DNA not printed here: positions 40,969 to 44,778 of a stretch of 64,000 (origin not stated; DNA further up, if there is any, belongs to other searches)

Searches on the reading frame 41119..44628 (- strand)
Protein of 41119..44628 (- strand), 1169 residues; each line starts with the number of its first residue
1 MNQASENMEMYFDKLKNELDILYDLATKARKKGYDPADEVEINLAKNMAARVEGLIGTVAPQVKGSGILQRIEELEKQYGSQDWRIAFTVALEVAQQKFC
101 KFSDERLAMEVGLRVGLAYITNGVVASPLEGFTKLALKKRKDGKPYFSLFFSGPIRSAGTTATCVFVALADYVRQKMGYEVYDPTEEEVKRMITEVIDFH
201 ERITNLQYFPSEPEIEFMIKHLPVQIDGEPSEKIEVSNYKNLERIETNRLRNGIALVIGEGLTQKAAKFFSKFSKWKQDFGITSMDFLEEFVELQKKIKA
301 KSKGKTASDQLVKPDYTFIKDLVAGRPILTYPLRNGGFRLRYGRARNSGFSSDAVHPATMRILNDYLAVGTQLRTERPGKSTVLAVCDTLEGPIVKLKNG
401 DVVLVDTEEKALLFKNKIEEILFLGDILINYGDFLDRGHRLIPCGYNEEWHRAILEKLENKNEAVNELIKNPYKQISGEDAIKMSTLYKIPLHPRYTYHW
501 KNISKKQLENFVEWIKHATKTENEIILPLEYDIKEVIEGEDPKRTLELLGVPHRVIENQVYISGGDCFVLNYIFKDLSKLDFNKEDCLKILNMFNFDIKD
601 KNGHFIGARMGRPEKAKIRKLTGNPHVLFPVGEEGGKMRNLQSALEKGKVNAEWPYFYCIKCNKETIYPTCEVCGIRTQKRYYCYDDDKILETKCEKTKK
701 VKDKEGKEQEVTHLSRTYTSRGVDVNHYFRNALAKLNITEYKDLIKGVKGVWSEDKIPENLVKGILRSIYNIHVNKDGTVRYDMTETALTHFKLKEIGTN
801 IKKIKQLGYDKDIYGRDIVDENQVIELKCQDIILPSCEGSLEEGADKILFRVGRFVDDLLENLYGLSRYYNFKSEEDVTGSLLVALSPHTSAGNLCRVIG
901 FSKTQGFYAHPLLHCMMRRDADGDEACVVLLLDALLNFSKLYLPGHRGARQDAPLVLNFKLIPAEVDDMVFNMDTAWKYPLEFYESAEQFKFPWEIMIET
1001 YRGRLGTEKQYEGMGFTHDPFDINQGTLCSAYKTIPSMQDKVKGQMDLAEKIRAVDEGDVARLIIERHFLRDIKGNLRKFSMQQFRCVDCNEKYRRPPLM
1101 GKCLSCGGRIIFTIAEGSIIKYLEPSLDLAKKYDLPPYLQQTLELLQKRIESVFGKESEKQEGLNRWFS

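Call 3: search_protein_families(library=pfam, proteins=[window:41119-44628:-])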
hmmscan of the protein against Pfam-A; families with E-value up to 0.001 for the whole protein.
window:41119-44628:- (1169 aa): 3 families
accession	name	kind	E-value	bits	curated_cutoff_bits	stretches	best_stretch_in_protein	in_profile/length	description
PF24844.1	PolC_DP2_central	-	1.1e-115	387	24.3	1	308-686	4-365/372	DNA polymerase II large subunit DP2, central domain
PF24846.1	PolC_DP2_cat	-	9e-110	366.7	24.3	1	742-1041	5-299/299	DNA polymerase II large subunit DP2, catalytic domain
PF03833.19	PolC_DP2_N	-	7.3e-80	268.4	24.3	1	11-292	2-269/271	DNA polymerase II large subunit DP2, N-terminal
